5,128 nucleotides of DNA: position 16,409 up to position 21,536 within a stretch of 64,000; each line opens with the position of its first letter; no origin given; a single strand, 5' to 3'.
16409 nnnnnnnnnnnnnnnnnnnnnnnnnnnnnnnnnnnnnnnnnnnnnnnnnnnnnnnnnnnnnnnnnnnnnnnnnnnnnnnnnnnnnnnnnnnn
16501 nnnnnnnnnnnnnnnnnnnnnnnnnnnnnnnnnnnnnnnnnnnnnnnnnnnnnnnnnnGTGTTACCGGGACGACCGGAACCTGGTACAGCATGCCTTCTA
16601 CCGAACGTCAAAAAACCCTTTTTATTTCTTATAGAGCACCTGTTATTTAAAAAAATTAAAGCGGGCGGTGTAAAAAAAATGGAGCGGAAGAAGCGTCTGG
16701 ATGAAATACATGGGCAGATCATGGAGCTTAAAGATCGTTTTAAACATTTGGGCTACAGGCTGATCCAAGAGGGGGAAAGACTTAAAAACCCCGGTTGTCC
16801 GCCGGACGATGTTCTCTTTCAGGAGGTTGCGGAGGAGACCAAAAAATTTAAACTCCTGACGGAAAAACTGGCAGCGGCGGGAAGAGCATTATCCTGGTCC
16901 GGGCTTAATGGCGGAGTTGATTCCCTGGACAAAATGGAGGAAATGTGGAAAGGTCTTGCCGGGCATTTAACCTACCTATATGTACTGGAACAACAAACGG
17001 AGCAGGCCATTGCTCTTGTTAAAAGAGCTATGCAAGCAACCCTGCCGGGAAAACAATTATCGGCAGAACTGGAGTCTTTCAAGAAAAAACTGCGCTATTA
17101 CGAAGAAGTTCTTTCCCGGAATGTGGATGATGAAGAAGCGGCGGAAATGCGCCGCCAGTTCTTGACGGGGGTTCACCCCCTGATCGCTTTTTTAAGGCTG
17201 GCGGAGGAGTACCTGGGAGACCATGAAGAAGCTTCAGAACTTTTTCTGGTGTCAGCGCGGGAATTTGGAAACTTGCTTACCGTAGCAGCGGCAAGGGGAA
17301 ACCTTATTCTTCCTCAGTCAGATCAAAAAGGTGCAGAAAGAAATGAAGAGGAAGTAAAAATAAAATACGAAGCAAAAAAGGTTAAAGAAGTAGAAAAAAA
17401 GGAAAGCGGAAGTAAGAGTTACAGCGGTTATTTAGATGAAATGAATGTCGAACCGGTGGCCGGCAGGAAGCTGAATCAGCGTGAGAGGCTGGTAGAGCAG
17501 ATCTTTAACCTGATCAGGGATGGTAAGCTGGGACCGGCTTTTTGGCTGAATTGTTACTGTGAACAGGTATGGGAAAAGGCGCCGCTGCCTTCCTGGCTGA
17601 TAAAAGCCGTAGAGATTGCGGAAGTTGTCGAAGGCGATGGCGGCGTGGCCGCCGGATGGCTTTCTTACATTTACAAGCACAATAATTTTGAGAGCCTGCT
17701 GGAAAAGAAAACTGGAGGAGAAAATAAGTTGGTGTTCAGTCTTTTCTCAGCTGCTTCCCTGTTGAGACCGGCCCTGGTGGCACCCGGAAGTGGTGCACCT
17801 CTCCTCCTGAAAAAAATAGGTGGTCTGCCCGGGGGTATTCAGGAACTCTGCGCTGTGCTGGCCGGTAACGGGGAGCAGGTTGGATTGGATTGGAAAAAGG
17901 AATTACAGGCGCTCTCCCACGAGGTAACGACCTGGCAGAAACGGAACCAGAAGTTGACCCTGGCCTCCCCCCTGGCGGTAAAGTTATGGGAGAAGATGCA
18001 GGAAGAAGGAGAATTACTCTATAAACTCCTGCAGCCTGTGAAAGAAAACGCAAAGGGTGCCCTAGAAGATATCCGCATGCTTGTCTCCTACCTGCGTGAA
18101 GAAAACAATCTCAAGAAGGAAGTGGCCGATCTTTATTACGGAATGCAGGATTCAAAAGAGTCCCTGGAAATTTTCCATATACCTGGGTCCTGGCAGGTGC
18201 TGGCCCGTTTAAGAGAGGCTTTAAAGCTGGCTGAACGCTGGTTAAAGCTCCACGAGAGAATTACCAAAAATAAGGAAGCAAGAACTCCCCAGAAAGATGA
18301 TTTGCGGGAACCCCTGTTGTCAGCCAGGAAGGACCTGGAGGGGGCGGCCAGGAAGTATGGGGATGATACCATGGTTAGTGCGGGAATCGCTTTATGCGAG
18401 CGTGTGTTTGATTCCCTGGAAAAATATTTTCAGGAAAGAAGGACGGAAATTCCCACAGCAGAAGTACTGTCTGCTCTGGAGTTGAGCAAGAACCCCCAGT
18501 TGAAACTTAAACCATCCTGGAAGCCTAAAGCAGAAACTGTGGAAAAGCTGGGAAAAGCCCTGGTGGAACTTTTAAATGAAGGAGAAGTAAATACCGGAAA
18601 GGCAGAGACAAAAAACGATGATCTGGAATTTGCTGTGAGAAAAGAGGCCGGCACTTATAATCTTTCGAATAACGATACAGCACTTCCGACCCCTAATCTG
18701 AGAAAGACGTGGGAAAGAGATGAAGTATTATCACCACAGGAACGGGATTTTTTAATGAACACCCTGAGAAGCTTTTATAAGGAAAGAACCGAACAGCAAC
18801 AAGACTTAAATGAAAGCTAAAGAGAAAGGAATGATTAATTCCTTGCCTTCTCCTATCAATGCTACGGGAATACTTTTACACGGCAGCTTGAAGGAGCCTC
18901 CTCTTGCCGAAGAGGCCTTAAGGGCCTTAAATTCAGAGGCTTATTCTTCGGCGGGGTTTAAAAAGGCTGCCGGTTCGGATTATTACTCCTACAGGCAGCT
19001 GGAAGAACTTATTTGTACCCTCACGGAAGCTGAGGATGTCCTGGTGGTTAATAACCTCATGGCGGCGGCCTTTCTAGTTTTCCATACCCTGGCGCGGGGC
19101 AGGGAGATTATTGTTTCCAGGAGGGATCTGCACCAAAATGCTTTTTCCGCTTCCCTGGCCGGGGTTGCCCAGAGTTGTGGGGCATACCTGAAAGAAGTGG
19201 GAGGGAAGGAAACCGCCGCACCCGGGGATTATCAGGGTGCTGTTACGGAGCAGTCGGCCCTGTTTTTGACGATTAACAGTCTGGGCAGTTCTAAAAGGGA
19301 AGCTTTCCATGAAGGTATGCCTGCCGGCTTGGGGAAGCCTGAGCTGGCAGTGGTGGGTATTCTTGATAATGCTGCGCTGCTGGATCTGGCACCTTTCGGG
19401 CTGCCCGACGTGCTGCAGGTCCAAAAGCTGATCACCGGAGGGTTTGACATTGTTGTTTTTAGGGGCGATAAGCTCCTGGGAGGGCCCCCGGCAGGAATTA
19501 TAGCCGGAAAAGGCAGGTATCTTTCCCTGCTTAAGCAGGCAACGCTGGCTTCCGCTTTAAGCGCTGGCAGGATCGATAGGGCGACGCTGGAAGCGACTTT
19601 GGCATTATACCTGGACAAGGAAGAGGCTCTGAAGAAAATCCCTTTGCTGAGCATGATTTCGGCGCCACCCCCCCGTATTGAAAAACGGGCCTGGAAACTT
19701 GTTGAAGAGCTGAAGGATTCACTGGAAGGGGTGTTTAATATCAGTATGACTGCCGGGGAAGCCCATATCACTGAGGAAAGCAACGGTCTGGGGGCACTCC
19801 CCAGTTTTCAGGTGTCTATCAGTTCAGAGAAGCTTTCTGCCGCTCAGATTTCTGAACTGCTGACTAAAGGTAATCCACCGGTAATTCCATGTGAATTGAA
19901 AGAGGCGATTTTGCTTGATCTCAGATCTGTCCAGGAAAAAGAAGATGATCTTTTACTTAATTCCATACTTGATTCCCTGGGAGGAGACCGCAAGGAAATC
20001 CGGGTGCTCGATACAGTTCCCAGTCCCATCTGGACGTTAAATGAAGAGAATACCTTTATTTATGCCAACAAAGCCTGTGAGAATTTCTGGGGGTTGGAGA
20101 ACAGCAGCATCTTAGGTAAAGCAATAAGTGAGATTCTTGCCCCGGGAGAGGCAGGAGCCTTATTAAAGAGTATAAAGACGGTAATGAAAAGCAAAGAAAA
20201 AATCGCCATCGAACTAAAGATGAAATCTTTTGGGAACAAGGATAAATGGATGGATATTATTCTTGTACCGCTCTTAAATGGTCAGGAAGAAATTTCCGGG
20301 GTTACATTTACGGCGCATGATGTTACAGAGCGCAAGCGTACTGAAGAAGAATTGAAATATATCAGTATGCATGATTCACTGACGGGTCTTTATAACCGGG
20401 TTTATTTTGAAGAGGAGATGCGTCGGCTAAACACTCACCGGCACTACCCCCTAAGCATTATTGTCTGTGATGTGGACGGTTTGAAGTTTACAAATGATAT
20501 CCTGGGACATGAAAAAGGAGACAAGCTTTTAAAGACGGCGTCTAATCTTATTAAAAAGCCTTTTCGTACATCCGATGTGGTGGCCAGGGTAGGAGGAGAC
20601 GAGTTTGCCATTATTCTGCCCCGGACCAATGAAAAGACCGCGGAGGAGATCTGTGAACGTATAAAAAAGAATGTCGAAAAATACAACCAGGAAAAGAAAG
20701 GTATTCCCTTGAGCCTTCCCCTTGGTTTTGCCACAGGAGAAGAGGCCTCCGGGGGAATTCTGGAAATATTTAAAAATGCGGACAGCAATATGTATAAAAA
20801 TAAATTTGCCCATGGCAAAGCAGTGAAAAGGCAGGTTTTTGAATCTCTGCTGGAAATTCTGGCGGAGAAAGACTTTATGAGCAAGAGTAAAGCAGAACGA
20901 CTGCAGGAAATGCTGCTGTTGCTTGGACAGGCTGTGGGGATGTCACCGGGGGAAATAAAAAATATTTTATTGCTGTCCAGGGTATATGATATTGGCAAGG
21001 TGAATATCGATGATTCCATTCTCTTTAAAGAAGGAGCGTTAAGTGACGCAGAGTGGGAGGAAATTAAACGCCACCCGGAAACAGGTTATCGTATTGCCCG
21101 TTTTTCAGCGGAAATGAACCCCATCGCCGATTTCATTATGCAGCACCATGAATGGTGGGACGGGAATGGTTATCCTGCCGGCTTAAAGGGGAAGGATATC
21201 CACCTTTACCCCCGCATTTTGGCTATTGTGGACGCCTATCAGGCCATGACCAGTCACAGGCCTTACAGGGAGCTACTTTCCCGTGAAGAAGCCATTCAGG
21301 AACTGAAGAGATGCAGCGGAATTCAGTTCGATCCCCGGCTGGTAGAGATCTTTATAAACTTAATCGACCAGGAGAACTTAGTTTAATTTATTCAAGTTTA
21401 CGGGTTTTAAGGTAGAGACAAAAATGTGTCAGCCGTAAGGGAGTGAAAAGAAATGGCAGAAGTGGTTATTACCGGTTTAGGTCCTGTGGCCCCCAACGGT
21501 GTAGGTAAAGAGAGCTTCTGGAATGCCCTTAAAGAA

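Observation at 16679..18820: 713-aa orphan protein translationally coupled to the signalling operon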

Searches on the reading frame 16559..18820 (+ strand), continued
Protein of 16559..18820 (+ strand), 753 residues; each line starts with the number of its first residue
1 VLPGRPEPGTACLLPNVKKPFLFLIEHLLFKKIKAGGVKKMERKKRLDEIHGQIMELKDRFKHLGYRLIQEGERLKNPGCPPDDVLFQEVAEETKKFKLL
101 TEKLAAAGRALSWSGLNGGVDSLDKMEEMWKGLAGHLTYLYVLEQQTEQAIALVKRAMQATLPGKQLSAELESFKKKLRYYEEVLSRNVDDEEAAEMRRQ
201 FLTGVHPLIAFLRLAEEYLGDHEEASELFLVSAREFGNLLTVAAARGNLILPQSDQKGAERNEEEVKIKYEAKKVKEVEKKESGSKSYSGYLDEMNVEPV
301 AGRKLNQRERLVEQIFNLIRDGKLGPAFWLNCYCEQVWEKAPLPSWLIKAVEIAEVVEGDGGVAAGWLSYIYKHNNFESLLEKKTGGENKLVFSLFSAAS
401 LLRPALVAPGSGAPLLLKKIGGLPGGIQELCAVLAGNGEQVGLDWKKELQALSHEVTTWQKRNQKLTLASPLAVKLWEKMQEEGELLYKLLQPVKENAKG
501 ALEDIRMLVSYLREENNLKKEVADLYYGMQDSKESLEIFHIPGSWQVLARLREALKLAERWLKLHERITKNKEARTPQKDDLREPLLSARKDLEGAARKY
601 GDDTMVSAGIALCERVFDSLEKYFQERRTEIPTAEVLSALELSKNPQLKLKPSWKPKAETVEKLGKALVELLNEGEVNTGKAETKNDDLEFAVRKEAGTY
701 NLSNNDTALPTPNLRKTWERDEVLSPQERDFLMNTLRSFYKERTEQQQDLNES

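Call 112: search_protein_families(library=padloc, proteins=[L014:10682-11818:+, L015:13558-16905:+, L016:2800-6111:+, L042:12296-14344:+, L103:5777-11560:+, L103:11563-12696:+, P0016], max_evalue=0.001)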
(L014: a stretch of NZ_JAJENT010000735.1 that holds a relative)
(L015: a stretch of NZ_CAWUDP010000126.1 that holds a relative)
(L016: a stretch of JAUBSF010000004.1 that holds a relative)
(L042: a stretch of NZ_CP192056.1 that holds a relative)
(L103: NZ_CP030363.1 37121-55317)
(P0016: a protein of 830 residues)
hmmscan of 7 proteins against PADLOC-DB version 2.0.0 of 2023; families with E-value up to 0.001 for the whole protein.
L014:10682-11818:+ (378 aa): 0 families

L015:13558-16905:+ (1115 aa): 33 families (the best 25 are shown)
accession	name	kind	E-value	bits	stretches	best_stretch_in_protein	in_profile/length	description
PDLC01075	C3a139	-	6.7e-63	211.4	2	29-437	5-389/948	HKD+Snf2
PDLC02623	DrmD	-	4.9e-34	115.3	2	745-870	578-697/1040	DrmD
PDLC02621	DrmD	-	5.1e-34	115.7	2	451-873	335-711/1040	DrmD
PDLC02619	DrmD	-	2.2e-26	90.3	3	608-796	355-539/872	DrmD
PDLC02500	BrxHI|BrxHII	-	8.4e-22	75.5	1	723-857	506-637/933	BrxHI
PDLC02843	DpdE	-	2.6e-20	70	2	718-790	590-663/1091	DpdE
PDLC02193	PLD_Helicase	-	2.8e-20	70.1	1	637-803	653-810/905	-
PDLC00659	HmaA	-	4e-20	69.3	1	351-873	218-689/1176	SNF2 helicase / DEAD-box helicase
PDLC04556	PDC-M27C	-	7.7e-19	65.5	3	353-434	190-263/892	-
PDLC02632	DrmD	-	1e-18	65.2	2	527-804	385-638/662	DrmD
PDLC02840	DpdE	-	3.8e-18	63.2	2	732-793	595-657/1091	DpdE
PDLC02572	DrmA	-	4.3e-17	59.4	2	356-800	249-631/1043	DrmA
PDLC03830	ZacC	-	2.4e-16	57.6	3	356-401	243-292/1019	-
PDLC02853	DpdE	-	8.5e-16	55.1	1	649-839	465-646/985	DpdE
PDLC02504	BrxHI|BrxHII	-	2.4e-13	47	1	540-869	371-655/971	BrxHII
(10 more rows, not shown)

L016:2800-6111:+ (1103 aa): 41 families (the best 25 are shown)
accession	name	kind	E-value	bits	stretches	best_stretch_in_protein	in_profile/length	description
PDLC01075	C3a139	-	4.3e-127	423.8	1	27-1102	18-947/948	HKD+Snf2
PDLC02621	DrmD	-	4.6e-40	135.7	2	571-884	388-666/1040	DrmD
PDLC02619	DrmD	-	4.7e-36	122.3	2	608-856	316-548/872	DrmD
PDLC02623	DrmD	-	3e-31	106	2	628-891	450-666/1040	DrmD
PDLC02500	BrxHI|BrxHII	-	1.8e-24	84.3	1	576-853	366-585/933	BrxHI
PDLC02193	PLD_Helicase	-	7.8e-24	81.9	2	664-896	639-857/905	-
PDLC00659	HmaA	-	8.4e-23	78.2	1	572-869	362-640/1176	SNF2 helicase / DEAD-box helicase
PDLC02843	DpdE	-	7.5e-22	75.1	2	265-418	175-301/1091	DpdE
PDLC03830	ZacC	-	8.8e-22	75.5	2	354-415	238-291/1019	-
PDLC02504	BrxHI|BrxHII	-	3.4e-19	66.3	2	579-878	369-621/971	BrxHII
PDLC02572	DrmA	-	3.8e-19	66.1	2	587-850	401-631/1043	DrmA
PDLC02632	DrmD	-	4.1e-19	66.5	2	570-849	385-633/662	DrmD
PDLC04556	PDC-M27C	-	7.6e-19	65.5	2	252-312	38-101/892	-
PDLC02840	DpdE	-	5e-17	59.5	2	265-428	176-316/1091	DpdE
PDLC02633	DrmD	-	5.1e-17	59.1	1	675-854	485-642/839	DrmD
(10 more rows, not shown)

L042:12296-14344:+ (682 aa): 0 families

L103:5777-11560:+ (1927 aa): 0 families

L103:11563-12696:+ (377 aa): 0 families

P0016 (830 aa): 0 families

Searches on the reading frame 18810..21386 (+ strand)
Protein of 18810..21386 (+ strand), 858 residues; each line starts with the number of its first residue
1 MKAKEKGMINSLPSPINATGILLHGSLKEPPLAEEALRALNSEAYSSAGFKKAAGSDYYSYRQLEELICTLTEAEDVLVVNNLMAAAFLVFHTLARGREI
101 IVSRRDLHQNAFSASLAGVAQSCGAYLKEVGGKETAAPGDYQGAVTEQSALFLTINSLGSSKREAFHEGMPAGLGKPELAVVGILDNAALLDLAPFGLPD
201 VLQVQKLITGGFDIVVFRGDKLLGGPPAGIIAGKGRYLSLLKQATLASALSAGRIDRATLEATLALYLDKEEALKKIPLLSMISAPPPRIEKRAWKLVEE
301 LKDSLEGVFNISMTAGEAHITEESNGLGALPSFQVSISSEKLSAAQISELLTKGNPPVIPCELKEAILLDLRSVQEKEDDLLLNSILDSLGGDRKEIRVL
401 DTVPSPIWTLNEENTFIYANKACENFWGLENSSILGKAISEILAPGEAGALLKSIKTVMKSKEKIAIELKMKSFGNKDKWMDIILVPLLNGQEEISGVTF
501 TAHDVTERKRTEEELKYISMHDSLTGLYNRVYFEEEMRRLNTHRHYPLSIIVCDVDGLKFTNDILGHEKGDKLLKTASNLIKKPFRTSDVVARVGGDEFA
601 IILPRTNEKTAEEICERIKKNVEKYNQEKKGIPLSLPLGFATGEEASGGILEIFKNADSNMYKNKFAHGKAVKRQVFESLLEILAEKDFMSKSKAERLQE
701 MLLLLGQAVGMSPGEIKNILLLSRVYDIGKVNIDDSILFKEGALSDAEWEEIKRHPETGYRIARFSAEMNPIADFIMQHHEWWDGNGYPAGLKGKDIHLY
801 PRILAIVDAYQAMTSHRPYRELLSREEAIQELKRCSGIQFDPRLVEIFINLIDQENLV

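Call 4: search_protein_families(library=pfam, proteins=[window:18810-21386:+], max_evalue=0.01)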
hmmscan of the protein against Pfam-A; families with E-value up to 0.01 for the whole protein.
window:18810-21386:+ (858 aa): 9 families
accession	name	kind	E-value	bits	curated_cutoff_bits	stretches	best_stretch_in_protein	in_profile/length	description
PF03841.19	SelA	-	7.6e-61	206.6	22.8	1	16-374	2-366/367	L-seryl-tRNA selenium transferase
PF00990.26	GGDEF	-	1.2e-35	123.1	23.8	1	520-667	2-157/161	Diguanylate cyclase, GGDEF domain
PF13487.12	HD_5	-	6.2e-29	101.3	27.2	1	680-844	3-170/170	HD domain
PF08448.16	PAS_4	-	1.6e-13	51.3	23.1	1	400-510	1-110/110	PAS fold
PF01966.28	HD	-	4.1e-09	37.2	22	1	727-813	35-116/116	HD domain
PF13426.13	PAS_9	-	5.2e-09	36.7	27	1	404-507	1-103/103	PAS domain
PF00989.32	PAS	-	3.5e-08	33.9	22.6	1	398-505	5-113/113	PAS fold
PF13188.13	PAS_8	-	6.4e-06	26.3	21.8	1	398-447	5-51/65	PAS domain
PF17853.6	GGDEF_2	-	0.0011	19.7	24.5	1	533-624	8-86/116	GGDEF-like domain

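Call 5: search_protein_families(library=padloc, proteins=[window:18810-21386:+], max_evalue=0.01)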
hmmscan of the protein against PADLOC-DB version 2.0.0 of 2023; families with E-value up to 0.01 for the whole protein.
window:18810-21386:+ (858 aa): 0 families

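Call 6: search_protein_families(library=ncbifam, proteins=[window:18810-21386:+], max_evalue=1)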
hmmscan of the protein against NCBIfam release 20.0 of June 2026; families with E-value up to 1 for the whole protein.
window:18810-21386:+ (858 aa): 42 families (the best 25 are shown)
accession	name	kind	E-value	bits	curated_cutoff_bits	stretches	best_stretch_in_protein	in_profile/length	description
TIGR00474.1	selA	equivalog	1.6e-66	225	267.9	1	11-385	72-452/455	L-seryl-tRNA(Sec) selenium transferase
TIGR00254.1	GGDEF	domain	2.2e-36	125.1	37.4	1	516-668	2-160/168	diguanylate cyclase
NF007423.1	PRK09966.1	equivalog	5.4e-35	121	325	1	509-665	229-390/390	diguanylate cyclase DgcN/YfiN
NF007298.0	PRK09776.1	equivalog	1.8e-33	115.6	1135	1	413-667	574-837/1111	diguanylate cyclase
NF007135.0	PRK09581.1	equivalog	6e-33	114.3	474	1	518-667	291-447/457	PleD family two-component system response regulator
NF053781.1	cdiGMPphdstlr2612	equivalog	1.2e-32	112.6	1600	1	410-684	731-1014/1268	Tlr1612 family c-di-GMP phosphodiesterase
NF038266.1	diguan_SiaD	equivalog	8.4e-30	104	290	1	512-665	87-245/252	biofilm regulation diguanylate cyclase SiaD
NF053512.1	nitric_RR_NosR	exception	9.6e-30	103.9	400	1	675-854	179-356/422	response regulator c-di-GMP phosphodiesterase, NosR family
NF051473.1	DigCycDgcsShew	equivalog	9.5e-28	97.4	400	1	518-667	134-283/291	diguanylate cyclase DgcS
NF040885.1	diguan_DgcJ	equivalog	9.9e-27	93.9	500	1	514-667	336-488/493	diguanylate cyclase DgcJ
NF047654.1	DiguCycDgcRLepto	equivalog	3.3e-26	91.9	500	1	509-666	123-287/295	diguanylate cyclase DgcR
NF011955.1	PRK15426.1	equivalog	4.9e-25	87.7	408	1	512-665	391-551/564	cellulose biosynthesis regulator diguanylate cyclase DgcQ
NF007474.0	PRK10060.1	equivalog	6.2e-25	87.5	782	1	402-666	119-386/663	cyclic di-GMP phosphodiesterase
NF007380.0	PRK09894.1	equivalog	1.1e-24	87.3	256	1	515-667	125-279/296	diguanylate cyclase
NF045675.1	PhdiestaseDibA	equivalog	1.8e-24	86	980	1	398-667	82-356/623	phosphodiesterase DibA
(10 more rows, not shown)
